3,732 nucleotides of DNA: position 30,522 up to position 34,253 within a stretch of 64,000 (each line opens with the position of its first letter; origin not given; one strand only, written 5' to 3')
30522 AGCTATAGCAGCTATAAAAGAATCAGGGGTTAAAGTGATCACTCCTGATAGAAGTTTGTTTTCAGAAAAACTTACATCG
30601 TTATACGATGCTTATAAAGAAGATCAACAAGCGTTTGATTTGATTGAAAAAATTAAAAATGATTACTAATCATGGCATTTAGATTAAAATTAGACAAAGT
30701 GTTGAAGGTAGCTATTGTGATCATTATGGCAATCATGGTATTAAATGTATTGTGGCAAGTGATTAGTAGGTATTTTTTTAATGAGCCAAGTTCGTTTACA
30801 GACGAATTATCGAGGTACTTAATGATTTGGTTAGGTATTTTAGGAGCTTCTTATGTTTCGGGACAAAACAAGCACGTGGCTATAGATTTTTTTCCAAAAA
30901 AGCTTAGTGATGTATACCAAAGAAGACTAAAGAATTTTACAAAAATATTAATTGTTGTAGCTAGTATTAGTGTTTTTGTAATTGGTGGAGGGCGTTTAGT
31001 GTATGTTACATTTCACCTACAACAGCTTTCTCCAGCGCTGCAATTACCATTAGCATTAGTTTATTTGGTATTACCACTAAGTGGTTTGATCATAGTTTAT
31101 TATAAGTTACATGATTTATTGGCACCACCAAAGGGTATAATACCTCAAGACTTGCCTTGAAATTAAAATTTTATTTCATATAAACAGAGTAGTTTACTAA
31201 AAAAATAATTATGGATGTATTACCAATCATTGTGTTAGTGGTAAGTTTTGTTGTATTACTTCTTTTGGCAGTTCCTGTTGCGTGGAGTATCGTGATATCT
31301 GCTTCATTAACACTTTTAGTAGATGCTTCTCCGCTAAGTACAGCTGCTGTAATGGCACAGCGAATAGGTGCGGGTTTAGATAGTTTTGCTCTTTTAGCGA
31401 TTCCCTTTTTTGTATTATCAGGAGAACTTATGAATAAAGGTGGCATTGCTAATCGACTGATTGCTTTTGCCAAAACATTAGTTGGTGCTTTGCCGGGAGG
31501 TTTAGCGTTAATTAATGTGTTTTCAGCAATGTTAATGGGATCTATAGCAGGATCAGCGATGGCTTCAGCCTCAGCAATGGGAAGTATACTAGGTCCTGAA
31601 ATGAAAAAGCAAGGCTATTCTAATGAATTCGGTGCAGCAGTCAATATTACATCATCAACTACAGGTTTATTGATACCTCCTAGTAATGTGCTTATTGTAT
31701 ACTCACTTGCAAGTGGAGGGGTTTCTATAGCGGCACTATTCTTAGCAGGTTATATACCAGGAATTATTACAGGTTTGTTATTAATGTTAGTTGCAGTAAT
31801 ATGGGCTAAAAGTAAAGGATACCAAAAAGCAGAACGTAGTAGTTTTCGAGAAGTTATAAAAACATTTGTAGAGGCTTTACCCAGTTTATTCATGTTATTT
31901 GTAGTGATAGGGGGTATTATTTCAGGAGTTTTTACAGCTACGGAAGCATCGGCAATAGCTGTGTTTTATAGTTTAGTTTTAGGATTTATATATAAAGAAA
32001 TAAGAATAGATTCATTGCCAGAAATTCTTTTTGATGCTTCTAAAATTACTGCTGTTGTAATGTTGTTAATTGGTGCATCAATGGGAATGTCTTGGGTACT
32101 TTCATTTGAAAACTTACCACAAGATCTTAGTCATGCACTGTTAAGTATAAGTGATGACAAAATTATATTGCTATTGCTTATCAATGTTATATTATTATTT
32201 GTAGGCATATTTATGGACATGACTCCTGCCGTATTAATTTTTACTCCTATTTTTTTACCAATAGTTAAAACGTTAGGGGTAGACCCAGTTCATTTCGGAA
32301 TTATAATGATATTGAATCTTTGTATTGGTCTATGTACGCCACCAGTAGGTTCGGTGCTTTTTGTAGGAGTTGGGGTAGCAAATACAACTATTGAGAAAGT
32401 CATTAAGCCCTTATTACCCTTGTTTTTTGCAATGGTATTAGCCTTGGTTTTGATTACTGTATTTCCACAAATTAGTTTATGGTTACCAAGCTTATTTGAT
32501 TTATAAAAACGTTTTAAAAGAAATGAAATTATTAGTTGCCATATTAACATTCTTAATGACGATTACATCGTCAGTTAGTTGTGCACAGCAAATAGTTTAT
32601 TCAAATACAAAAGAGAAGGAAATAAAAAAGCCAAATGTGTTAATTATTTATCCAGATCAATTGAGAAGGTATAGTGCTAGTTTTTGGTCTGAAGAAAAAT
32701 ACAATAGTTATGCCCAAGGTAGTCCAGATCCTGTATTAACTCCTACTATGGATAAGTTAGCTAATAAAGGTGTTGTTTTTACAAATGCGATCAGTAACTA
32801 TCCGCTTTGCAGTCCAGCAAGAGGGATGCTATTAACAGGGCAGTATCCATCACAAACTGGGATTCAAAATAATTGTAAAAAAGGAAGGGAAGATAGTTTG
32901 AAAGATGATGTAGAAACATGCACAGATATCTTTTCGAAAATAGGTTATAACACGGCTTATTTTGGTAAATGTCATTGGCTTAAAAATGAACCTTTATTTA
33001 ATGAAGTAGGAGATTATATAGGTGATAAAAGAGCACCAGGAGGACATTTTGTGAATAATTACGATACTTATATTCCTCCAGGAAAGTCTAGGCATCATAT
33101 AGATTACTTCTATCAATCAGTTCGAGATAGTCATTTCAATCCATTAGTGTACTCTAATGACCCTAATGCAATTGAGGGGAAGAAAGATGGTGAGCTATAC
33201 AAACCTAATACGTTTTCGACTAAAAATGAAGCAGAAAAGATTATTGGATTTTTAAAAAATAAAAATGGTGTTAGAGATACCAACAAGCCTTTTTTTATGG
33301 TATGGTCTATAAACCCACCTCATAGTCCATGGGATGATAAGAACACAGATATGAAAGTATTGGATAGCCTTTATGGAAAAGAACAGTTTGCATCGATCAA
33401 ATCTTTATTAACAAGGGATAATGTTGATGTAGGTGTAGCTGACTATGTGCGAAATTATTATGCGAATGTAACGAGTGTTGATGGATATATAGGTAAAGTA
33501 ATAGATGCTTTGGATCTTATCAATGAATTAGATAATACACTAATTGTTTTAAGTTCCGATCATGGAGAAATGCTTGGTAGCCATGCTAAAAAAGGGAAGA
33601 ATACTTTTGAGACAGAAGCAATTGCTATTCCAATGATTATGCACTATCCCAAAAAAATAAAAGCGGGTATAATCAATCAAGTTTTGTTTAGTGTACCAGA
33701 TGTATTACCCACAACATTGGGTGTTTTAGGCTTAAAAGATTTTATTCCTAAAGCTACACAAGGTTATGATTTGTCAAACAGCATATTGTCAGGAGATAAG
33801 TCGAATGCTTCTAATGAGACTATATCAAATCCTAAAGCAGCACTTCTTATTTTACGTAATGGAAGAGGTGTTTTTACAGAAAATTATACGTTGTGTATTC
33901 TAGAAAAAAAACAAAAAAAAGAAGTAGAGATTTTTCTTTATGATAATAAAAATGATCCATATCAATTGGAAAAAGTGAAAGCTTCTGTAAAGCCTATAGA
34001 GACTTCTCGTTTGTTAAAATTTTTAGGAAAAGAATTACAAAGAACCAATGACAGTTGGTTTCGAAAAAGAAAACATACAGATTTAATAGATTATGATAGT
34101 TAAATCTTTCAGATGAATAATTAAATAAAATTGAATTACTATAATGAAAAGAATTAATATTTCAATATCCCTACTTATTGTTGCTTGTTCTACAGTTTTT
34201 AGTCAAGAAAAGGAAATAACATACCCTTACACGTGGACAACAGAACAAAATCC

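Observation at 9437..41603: Marine PUL with a gene set pointing to chondroitin/dermatan-sulfate-like proteoglycans, using TRAP uptake and several unassigned proteins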

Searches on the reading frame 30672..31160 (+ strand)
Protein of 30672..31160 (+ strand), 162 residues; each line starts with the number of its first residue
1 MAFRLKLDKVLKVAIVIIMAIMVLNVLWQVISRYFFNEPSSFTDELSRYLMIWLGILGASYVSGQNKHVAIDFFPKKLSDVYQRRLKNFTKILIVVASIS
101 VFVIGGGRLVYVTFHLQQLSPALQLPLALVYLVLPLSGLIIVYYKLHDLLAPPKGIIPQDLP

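Call 4: search_protein_families(library=pfam, proteins=[window:30672-31160:+], max_evalue=0.01)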
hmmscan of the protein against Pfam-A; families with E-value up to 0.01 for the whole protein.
window:30672-31160:+ (162 aa): 1 family
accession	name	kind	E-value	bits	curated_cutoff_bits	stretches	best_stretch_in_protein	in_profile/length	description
PF04290.18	DctQ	-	1.5e-29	103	28.3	1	22-149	1-126/132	Tripartite ATP-independent periplasmic transporters, DctQ component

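Call 67: search_protein_families(library=ncbifam, proteins=[window:30672-31160:+], max_evalue=0.00001)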
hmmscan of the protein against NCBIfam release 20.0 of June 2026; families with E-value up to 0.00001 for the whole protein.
window:30672-31160:+ (162 aa): 1 family
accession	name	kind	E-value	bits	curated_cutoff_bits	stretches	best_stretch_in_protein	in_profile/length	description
NF007374.1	PRK09877.1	equivalog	9.1e-19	68.3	260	1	8-149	2-140/157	2,3-diketo-L-gulonate TRAP transporter small permease YiaM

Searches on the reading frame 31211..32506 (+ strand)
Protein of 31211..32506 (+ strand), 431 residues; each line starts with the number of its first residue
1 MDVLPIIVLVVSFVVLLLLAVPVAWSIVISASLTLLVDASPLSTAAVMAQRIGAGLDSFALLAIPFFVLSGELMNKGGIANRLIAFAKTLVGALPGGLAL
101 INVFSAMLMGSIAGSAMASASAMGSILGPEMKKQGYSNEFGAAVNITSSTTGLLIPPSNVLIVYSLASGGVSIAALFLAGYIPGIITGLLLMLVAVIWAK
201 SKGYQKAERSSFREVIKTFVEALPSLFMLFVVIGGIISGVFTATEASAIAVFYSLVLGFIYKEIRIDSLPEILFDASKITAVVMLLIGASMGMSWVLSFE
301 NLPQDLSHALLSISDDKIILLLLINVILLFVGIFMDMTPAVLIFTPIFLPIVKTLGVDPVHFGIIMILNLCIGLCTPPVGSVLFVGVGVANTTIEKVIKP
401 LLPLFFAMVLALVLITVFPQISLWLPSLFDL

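Call 4: search_protein_families(library=pfam, proteins=[window:31211-32506:+], max_evalue=0.01)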
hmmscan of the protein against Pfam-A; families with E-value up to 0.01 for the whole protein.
window:31211-32506:+ (431 aa): 2 families
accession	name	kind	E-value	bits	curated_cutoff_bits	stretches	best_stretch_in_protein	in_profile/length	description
PF06808.19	DctM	-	1.8e-125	419.5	23.8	1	10-421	1-413/413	Tripartite ATP-independent periplasmic transporter, DctM component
PF03600.22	CitMHS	-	1.9e-05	24.4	31.9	1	278-418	36-176/336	Citrate transporter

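Call 67: search_protein_families(library=ncbifam, proteins=[window:31211-32506:+], max_evalue=0.00001)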
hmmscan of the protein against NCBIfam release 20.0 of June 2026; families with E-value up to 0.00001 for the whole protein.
window:31211-32506:+ (431 aa): 3 families
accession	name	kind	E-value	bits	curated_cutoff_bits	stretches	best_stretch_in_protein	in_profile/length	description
TIGR00786.1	dctM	subfamily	1.8e-137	458.4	268.45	1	20-426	1-405/405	TRAP transporter large permease subunit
NF011634.1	PRK15060.1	equivalog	1.4e-84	284.6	800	1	6-421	3-416/425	2,3-diketo-L-gulonate TRAP transporter large permease YiaN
TIGR02123.1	TRAP_fused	subfamily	1.1e-24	87.1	320.65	1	4-395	117-508/615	TRAP transporter fused permease subunit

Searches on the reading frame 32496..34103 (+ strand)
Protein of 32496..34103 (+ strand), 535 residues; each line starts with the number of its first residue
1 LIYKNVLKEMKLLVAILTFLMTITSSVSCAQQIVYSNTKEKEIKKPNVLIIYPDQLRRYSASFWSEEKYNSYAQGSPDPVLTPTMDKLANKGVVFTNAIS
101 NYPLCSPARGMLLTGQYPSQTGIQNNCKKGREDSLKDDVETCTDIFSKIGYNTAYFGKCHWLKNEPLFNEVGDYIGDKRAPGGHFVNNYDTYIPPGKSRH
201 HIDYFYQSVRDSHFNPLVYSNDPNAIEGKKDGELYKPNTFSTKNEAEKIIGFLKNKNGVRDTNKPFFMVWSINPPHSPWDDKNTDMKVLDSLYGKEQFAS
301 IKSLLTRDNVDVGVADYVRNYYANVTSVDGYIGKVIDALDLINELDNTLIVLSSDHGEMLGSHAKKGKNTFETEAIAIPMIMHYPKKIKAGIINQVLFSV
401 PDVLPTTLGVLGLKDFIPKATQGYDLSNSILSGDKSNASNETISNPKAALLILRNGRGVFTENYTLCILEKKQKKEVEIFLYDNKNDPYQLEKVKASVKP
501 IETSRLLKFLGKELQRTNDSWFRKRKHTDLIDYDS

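Call 4: search_protein_families(library=pfam, proteins=[window:32496-34103:+], max_evalue=0.01)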
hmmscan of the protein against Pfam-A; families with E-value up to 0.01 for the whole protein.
window:32496-34103:+ (535 aa): 4 families
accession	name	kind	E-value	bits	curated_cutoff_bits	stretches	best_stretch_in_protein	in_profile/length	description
PF00884.28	Sulfatase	-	3.8e-41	141.8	25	1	46-412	1-300/301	Sulfatase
PF01663.27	Phosphodiest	-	1.4e-10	41.8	23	1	81-359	19-222/342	Type I phosphodiesterase / nucleotide pyrophosphatase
PF16347.10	SGSH_C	-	3.3e-08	34.2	29.3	1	368-514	8-148/154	N-sulphoglucosamine sulphohydrolase, C-terminal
PF02995.22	DUF229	-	5.7e-06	25.7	25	1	319-390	304-373/496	Protein of unknown function (DUF229)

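Call 12: search_solved_structures(query=window:32496-34103:+, max_evalue=0.00001)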
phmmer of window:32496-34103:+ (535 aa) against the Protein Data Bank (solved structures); distinct sequences matched with E-value up to 0.00001: 81 (the best 60 are shown).
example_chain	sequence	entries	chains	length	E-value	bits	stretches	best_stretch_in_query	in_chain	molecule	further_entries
6s21_A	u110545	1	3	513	2.6e-83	283.7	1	42-533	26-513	Endo-4-O-sulfatase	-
8di0_A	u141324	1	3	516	3.2e-82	280.1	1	42-533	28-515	Arylsulfatase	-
6j66_A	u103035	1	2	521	7e-70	239.3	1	5-521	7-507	Chondroitin sulfate/dermatan sulfate 4-O-endosulfatase protein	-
2qzu_A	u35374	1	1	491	9.6e-60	205.9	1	76-521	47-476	Putative sulfatase yidJ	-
5g2v_A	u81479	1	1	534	1.7e-30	109.4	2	315-438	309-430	N-ACETYLGLUCOSAMINE-6-SULFATASE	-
9ihk_D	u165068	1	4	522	3.3e-30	108.4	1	44-435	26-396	Sulfatase_S1_30A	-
6bia_A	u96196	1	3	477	6.8e-24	87.6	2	45-296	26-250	Sulfatase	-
7ebp_A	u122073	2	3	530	7.3e-24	87.5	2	317-497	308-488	Sulfatase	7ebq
9s8y_A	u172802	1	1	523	7e-23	84.3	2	317-496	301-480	Sulfatase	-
6b0k_A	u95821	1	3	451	2e-22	82.7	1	74-414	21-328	Iota-carrageenan sulfatase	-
6b0j_A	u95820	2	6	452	2.1e-22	82.7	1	74-414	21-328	Iota-carrageenan sulfatase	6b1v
7lha_A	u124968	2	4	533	2.5e-22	82.4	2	81-167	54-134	Exo-L-galactose-6-sulfatase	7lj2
9hh3_A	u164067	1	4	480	5.8e-22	81.2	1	74-431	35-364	Sulfatase, family S1-19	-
2vqr_A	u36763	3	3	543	7.6e-22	80.8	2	320-429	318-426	PUTATIVE SULFATASE | Multifunctional alkaline phosphatase superfamily protein pRL90232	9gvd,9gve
3ed4_A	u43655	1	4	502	9.7e-22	80.5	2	41-161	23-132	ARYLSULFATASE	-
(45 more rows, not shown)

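Call 41: search_solved_structures(query=window:32496-34103:+, max_evalue=1e-60, show_alignments=3)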
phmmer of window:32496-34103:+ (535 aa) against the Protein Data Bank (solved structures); distinct sequences matched with E-value up to 1e-60: 3.
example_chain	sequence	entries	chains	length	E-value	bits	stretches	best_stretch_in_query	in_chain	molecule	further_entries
6s21_A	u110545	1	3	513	2.6e-83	283.7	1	42-533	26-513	Endo-4-O-sulfatase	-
8di0_A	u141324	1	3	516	3.2e-82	280.1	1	42-533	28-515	Arylsulfatase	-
6j66_A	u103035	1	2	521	7e-70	239.3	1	5-521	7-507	Chondroitin sulfate/dermatan sulfate 4-O-endosulfatase protein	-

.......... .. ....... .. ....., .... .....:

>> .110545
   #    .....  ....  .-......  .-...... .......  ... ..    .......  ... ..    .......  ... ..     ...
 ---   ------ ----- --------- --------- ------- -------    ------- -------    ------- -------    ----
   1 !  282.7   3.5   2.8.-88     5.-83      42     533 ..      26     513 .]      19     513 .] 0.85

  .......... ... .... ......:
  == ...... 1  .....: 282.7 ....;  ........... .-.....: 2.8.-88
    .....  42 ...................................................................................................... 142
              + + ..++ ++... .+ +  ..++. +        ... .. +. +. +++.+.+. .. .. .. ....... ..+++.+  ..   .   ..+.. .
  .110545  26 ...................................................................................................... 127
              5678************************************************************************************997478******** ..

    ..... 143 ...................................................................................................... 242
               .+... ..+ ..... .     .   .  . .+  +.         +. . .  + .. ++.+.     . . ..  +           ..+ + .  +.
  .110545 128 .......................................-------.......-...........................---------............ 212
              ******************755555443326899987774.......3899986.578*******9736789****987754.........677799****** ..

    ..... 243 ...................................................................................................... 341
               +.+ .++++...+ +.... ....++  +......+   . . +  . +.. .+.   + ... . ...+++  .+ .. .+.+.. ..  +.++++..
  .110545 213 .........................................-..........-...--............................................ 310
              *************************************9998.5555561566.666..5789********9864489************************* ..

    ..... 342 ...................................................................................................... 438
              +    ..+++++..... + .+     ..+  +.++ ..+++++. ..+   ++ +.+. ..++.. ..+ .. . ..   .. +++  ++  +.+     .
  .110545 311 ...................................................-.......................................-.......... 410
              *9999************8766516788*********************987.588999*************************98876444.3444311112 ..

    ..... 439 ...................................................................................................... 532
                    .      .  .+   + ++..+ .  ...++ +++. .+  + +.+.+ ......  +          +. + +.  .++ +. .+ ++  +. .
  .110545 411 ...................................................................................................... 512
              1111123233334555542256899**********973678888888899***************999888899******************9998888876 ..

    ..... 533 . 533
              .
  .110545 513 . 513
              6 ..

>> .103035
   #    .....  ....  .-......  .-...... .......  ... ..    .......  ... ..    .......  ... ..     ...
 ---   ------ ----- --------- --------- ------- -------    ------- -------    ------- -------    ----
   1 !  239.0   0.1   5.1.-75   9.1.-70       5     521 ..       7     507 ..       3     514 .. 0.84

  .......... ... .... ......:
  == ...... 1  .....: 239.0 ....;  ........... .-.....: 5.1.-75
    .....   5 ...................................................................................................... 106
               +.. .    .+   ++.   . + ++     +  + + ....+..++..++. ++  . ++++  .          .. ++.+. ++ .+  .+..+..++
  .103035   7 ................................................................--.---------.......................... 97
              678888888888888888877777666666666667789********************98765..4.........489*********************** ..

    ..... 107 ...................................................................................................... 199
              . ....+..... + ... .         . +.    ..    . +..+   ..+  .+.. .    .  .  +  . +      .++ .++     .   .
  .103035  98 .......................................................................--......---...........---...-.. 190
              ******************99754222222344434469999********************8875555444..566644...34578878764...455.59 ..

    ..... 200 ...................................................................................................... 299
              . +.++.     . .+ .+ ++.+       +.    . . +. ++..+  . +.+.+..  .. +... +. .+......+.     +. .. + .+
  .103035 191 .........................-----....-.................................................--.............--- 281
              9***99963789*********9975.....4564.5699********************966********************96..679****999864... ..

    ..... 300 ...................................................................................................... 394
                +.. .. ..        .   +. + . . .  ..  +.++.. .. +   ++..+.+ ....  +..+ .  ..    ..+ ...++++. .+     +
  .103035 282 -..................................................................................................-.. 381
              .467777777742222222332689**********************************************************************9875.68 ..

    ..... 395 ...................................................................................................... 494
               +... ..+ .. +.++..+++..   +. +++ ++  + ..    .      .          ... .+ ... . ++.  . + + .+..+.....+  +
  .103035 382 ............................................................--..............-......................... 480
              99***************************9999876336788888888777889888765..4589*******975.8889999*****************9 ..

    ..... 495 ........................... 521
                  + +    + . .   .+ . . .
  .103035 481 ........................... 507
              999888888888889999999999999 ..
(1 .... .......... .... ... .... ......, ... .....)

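Call 67: search_protein_families(library=ncbifam, proteins=[window:32496-34103:+], max_evalue=0.00001)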
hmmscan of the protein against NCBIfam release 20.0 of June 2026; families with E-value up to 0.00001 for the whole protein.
window:32496-34103:+ (535 aa): 5 families
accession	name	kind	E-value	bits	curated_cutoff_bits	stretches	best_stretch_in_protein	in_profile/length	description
NF010322.0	PRK13759.1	equivalog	2.3e-38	132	481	1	42-442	3-390/486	arylsulfatase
TIGR03417.1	chol_sulfatase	equivalog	8.3e-38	130.5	433.45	2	310-515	244-438/500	choline-sulfatase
NF045661.1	HdlasePehA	equivalog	1.1e-30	106.8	900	2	318-509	281-477/506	phosphoric/sulfuric ester hydrolase PehA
NF052527.1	Mn_arylsulf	exception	3.7e-22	78.9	850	2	45-161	1-103/479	manganese-dependent arylsulfatase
NF038282.1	LapC_YejM_PbgA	exception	7.5e-10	37.7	825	1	303-456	396-549/584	LPS biosynthesis-modulating metalloenzyme YejM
